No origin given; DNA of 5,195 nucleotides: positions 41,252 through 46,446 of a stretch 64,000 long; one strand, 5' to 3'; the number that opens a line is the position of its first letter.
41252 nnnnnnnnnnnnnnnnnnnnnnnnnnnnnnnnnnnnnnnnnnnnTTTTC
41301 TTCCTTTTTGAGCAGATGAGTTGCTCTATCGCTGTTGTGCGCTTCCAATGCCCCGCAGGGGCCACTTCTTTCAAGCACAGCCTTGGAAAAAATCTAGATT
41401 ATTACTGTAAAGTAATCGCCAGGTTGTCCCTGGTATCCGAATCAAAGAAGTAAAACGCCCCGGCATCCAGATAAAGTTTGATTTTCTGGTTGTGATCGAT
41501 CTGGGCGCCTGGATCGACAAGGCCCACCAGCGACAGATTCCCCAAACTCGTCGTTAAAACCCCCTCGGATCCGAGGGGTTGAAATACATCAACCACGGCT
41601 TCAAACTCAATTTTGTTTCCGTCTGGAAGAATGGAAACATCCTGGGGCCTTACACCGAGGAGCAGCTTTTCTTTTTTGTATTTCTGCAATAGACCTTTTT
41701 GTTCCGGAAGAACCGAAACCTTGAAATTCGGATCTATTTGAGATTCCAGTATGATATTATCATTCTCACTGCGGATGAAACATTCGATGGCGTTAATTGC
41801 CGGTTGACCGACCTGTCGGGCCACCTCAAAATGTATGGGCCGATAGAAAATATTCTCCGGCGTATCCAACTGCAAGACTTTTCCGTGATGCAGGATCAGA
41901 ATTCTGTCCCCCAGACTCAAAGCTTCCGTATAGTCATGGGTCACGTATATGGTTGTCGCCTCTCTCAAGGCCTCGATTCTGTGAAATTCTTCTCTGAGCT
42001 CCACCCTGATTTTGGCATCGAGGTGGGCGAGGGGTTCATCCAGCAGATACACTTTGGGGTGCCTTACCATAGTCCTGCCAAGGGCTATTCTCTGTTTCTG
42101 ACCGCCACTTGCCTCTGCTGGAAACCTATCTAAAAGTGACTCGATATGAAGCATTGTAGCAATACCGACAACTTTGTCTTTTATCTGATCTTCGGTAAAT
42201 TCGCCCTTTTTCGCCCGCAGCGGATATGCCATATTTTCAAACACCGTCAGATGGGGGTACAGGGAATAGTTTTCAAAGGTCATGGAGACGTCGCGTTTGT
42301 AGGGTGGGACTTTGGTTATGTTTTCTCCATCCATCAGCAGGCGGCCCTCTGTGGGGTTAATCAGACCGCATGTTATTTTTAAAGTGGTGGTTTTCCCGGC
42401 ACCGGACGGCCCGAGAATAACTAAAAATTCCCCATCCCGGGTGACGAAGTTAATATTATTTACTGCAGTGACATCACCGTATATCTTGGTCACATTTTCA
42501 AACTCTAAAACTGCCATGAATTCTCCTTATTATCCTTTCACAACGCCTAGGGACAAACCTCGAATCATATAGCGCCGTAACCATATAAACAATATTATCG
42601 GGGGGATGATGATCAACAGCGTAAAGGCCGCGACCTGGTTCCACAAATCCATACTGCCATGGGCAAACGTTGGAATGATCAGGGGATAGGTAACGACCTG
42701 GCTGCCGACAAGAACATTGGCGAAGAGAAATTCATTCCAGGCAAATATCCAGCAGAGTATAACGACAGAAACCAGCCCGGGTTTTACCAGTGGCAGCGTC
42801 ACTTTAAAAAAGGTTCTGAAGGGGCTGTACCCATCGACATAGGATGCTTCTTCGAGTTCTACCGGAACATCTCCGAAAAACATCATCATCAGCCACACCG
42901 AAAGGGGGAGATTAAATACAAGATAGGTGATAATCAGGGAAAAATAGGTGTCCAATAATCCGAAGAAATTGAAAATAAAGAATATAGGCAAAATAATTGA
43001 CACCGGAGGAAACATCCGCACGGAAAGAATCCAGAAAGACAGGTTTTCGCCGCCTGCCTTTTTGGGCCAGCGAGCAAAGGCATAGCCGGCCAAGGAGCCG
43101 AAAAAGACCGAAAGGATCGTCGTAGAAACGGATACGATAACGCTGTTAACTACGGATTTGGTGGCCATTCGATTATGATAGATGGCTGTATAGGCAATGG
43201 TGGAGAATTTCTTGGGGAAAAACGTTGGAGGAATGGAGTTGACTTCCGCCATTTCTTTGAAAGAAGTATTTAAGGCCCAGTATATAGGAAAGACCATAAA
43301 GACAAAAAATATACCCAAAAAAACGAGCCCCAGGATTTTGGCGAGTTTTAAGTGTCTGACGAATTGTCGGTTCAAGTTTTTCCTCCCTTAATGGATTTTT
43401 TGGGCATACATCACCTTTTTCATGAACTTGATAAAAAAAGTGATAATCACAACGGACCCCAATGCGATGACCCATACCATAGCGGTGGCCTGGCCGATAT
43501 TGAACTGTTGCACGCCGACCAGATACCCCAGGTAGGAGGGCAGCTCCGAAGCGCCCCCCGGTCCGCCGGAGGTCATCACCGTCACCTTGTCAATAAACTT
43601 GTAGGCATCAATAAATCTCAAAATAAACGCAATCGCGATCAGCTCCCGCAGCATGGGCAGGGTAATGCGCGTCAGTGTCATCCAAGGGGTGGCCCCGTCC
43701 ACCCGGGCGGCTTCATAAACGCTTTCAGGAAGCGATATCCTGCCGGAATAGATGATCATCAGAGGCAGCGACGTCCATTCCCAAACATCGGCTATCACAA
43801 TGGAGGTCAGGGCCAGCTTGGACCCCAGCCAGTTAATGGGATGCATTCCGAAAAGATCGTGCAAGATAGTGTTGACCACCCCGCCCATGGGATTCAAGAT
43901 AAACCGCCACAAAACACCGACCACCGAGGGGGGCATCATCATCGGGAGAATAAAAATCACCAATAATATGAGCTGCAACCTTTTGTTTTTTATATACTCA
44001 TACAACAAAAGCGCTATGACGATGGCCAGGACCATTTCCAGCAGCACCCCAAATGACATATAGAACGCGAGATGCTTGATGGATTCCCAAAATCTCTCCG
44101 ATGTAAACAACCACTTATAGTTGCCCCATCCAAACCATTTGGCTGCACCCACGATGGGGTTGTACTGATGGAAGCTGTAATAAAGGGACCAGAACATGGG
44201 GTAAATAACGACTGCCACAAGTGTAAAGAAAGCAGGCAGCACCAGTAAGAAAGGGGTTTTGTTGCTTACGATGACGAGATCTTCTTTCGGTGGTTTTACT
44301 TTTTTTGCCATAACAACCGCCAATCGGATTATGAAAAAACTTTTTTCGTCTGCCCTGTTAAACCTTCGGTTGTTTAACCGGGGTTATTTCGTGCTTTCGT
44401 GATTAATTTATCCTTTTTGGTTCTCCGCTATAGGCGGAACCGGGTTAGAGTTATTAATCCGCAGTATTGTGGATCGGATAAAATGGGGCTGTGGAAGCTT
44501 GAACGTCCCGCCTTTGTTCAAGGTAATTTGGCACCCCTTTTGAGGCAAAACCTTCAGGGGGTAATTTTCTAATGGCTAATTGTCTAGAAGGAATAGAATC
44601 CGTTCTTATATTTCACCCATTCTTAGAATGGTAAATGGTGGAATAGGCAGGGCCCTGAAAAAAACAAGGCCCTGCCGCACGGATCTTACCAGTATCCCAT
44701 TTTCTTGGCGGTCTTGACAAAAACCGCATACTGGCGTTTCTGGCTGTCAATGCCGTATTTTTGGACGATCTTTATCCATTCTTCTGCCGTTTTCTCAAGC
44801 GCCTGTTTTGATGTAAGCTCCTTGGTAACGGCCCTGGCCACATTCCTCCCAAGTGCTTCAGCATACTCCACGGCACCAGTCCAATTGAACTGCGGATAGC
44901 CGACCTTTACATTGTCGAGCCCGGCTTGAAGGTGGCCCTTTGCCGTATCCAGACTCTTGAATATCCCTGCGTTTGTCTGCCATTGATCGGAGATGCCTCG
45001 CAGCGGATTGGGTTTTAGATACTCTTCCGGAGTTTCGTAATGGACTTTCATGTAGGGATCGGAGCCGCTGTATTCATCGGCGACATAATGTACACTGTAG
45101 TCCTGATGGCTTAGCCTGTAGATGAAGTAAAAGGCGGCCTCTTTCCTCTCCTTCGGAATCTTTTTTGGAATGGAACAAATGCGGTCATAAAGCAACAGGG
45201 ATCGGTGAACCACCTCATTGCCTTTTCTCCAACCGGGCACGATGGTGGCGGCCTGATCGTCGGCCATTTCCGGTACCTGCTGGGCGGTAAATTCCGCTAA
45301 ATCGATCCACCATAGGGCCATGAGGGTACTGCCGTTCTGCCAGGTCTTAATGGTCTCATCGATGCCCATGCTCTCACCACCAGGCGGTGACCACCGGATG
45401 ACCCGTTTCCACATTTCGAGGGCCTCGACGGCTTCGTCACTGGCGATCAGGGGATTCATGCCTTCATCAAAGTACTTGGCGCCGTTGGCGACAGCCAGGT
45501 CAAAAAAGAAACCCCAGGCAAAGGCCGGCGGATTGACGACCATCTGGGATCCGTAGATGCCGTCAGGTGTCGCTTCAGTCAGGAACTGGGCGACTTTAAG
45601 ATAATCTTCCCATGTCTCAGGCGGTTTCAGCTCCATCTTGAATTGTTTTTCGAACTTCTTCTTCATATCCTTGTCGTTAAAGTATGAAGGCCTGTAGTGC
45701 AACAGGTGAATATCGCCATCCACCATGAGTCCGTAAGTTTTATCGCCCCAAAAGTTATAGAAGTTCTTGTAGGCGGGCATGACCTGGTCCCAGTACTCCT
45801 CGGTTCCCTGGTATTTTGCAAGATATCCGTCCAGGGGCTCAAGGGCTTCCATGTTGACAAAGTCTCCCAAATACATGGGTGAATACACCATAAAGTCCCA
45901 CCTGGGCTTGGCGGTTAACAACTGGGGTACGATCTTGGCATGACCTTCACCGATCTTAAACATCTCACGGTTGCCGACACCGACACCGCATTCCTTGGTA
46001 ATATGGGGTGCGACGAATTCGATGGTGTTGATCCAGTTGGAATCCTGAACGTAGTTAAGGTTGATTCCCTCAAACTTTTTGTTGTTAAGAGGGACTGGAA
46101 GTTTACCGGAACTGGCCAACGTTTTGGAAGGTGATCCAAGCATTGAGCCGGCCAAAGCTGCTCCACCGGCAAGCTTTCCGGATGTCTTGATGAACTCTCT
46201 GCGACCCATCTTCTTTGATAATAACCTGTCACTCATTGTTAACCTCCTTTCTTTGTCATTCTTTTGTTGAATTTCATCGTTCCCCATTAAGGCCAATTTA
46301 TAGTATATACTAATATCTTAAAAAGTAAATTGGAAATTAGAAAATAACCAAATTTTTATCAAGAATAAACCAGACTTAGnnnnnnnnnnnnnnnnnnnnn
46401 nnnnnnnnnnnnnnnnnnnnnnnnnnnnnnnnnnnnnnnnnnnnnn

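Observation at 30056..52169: Regulator-less ~22-kb locus joining a glycyl radical eliminase to a sugar uptake/kinase set that has no recognisable isomerase or aldolase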

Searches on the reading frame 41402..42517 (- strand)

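Call 4: search_protein_families(library=pfam, proteins=[window:41402-42517:-])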
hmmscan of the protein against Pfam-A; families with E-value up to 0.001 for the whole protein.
window:41402-42517:- (371 aa): 2 families
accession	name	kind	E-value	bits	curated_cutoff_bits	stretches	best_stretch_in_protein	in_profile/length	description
PF00005.33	ABC_tran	-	1.9e-31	109.9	25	1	19-164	1-137/137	ABC transporter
PF13304.12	AAA_21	-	2.1e-05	25.2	27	0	139-196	241-300/304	AAA domain, putative AbiEii toxin, Type IV TA system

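Call 40: search_protein_families(library=ncbifam, proteins=[window:41402-42517:-], max_evalue=1e-10)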
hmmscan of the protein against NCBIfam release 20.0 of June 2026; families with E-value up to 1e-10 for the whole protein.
window:41402-42517:- (371 aa): 164 families (the best 25 are shown)
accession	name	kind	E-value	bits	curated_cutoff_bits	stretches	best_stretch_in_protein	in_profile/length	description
NF008653.0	PRK11650.1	subfamily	1.1e-94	317.5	432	1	1-364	1-353/357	sn-glycerol-3-phosphate ABC transporter ATP-binding protein UgpC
NF040933.2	ABC_arch_GlcV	equivalog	6.6e-81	271.9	450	1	5-301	4-293/357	glucose ABC transporter ATP-binding protein GlcV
NF008233.0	PRK11000.1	equivalog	2.2e-77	260.4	568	1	1-358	1-353/369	maltose/maltodextrin ABC transporter ATP-binding protein MalK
NF006987.0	PRK09452.1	equivalog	2.7e-75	253.4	482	1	2-297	16-302/378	spermidine/putrescine ABC transporter ATP-binding protein PotA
TIGR03265.1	PhnT2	equivalog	1.7e-72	244.6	457.7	1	3-297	4-283/353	putative 2-aminoethylphosphonate ABC transporter ATP-binding protein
NF040840.2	tungstate_WtpC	equivalog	2.6e-71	240.7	440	1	4-297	2-279/347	tungstate ABC transporter ATP-binding protein WtpC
NF043075.1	MMSYN1_0197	equivalog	3.2e-71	240.1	550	1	3-248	2-243/341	spermidine/putrescine ABC transporter ATP-binding protein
TIGR01187.1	potA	subfamily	8.8e-70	235.3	355.6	1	34-309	1-267/325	polyamine ABC transporter ATP-binding protein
TIGR00968.1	3a0106s01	subfamily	7.3e-66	222.1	342.75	1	6-237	3-232/237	sulfate ABC transporter ATP-binding protein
NF008513.0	PRK11432.1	equivalog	1.1e-65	221.9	496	1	4-304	7-293/351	ferric ABC transporter ATP-binding protein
TIGR03258.1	PhnT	equivalog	1.4e-63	215.1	499.15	1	7-298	12-295/359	2-aminoethylphosphonate ABC transport system ATP-binding subunit PhnT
NF008621.0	PRK11607.1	equivalog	1.3e-59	201.9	613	1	3-260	19-273/377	putrescine ABC transporter ATP-binding subunit PotG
NF008105.0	PRK10851.1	equivalog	3.7e-58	197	502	1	4-246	3-245/362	sulfate/thiosulfate ABC transporter ATP-binding protein CysA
TIGR01186.1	proV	subfamily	1.3e-56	192.3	326.6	1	14-229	4-223/363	betaine/proline/choline family ABC transporter ATP-binding protein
TIGR01277.1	thiQ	equivalog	5.9e-48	163.3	245.05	1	14-217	9-210/213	thiamine ABC transporter ATP-binding protein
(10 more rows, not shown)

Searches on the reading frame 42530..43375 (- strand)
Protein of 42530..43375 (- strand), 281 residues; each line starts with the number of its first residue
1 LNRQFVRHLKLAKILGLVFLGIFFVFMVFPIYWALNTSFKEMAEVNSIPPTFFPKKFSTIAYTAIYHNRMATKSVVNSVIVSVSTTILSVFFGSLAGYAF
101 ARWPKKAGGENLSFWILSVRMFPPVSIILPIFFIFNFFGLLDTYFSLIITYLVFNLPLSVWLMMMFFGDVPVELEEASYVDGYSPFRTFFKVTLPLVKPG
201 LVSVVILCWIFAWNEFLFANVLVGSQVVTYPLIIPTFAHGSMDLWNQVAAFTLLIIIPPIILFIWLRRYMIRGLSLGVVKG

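Call 4: search_protein_families(library=pfam, proteins=[window:42530-43375:-])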
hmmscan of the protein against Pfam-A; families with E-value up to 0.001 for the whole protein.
window:42530-43375:- (281 aa): 1 family
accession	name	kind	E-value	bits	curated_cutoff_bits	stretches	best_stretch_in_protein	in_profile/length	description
PF00528.27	BPD_transp_1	-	8.6e-18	65.2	26.4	1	93-274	1-182/184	Binding-protein-dependent transport system inner membrane component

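Call 40: search_protein_families(library=ncbifam, proteins=[window:42530-43375:-], max_evalue=1e-10)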
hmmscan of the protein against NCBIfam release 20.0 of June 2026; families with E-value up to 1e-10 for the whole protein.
window:42530-43375:- (281 aa): 7 families
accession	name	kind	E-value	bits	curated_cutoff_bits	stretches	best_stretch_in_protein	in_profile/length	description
NF040932.1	ABC_arch_GlcU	equivalog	2.3e-41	142.3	340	1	15-275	4-265/272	glucose ABC transporter permease GlcU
NF008231.0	PRK10998.1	equivalog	5.9e-23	81.9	261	1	73-281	83-296/296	maltose ABC transporter permease MalG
NF008210.0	PRK10973.1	equivalog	4.3e-22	79.1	297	1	17-274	13-276/281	sn-glycerol-3-phosphate ABC transporter permease UgpE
TIGR01581.1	Mo_ABC_porter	hypoth_equivalog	4.6e-14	52.4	210.3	1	68-261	16-221/225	ABC transporter permease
NF040839.1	tungstate_WtpB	equivalog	1.4e-11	44.5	340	1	66-268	37-246/251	tungstate ABC transporter permease WtpB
TIGR02141.1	modB_ABC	equivalog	2.8e-11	43.4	182.6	0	78-262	3-199/208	molybdate ABC transporter permease subunit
NF007047.0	PRK09500.1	equivalog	2.9e-11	43.5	326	1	12-262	3-244/257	spermidine/putrescine ABC transporter permease PotC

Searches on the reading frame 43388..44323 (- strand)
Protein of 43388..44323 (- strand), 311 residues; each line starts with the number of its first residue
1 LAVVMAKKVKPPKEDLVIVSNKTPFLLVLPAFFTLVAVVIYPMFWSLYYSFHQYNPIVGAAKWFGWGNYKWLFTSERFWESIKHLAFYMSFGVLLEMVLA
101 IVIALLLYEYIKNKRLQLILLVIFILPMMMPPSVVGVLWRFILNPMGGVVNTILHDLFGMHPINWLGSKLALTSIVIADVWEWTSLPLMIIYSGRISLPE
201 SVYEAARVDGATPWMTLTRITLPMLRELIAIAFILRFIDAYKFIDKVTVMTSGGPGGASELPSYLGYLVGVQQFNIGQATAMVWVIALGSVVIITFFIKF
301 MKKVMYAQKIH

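Call 4: search_protein_families(library=pfam, proteins=[window:43388-44323:-])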
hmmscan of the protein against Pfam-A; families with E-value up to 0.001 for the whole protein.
window:43388-44323:- (311 aa): 1 family
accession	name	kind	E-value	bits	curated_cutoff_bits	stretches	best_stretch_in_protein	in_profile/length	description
PF00528.27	BPD_transp_1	-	2e-16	60.7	26.4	1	101-298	2-172/184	Binding-protein-dependent transport system inner membrane component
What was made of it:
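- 42530..44323 (-): Two CUT1-type ABC permeases. BPD_transp_1 (call 4).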

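Call 40: search_protein_families(library=ncbifam, proteins=[window:43388-44323:-], max_evalue=1e-10)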
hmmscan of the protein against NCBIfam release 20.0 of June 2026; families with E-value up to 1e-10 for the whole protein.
window:43388-44323:- (311 aa): 5 families
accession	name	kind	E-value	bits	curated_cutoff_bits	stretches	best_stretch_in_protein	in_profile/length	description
NF040931.1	ABC_arch_GlcT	equivalog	2.1e-31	109.6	360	1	27-304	1-275/278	glucose ABC transporter permease GlcT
NF007852.0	PRK10561.1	equivalog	1.3e-25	90.9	335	1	18-301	8-288/295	sn-glycerol-3-phosphate ABC transporter permease UgpA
NF008232.0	PRK10999.1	equivalog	2.4e-16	59.6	392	1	62-256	263-459/520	maltose ABC transporter permease MalF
TIGR01581.1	Mo_ABC_porter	hypoth_equivalog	3e-12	46.5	210.3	1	92-240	33-171/225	ABC transporter permease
TIGR02141.1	modB_ABC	equivalog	3.2e-12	46.5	182.6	1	92-296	10-201/208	molybdate ABC transporter permease subunit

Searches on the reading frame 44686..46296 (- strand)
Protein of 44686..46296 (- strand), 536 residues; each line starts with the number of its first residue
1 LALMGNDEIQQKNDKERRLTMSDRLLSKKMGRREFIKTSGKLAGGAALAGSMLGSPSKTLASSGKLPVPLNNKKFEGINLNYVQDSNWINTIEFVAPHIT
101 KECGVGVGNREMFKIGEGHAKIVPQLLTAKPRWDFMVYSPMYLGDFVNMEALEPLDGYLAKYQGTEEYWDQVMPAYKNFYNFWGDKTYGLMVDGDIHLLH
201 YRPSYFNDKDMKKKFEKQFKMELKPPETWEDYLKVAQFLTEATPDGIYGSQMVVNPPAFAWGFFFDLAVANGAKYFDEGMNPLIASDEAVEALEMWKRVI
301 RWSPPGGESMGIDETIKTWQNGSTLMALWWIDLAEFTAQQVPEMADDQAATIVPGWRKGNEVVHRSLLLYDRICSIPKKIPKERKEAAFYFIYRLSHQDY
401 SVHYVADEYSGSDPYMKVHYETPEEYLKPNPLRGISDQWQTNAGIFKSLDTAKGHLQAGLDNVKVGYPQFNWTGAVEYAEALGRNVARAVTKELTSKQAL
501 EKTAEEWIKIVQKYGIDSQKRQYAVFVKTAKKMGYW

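Call 4: search_protein_families(library=pfam, proteins=[window:44686-46296:-])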
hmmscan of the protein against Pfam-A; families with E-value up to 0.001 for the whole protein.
window:44686-46296:- (536 aa): 1 family
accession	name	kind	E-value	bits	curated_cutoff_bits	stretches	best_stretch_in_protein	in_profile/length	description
PF01547.30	SBP_bac_1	-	3.6e-12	47.3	26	1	116-389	34-294/307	Bacterial extracellular solute-binding protein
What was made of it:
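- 44686..46296 (-): Large (about 516 aa) extracellular solute-binding protein with a twin-arginine signal (probable start Met21). SBP_bac_1 47.3 bits (call 4).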

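Call 6: search_protein_families(library=ncbifam, proteins=[window:44686-46296:-], max_evalue=0.00001)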
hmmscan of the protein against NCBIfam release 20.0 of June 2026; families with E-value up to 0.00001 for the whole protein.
window:44686-46296:- (536 aa): 0 families

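Call 19: search_solved_structures(query=window:44686-46296:-, max_evalue=0.01)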
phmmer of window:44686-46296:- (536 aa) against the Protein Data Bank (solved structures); distinct sequences matched with E-value up to 0.01: 2.
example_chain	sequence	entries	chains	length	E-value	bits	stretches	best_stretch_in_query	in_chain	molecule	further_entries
7v09_A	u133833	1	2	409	0.00064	21.7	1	223-329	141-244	Multiple sugar transport system periplasmic sugar-binding protein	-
8ula_A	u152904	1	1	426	0.0027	19.6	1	224-330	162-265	Extracellular solute-binding protein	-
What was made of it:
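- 44686..46296 (-): No informative PDB relative (call 19).
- Tried and rejected: The binding protein gave only weak generic sugar-binding proteins (call 19).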
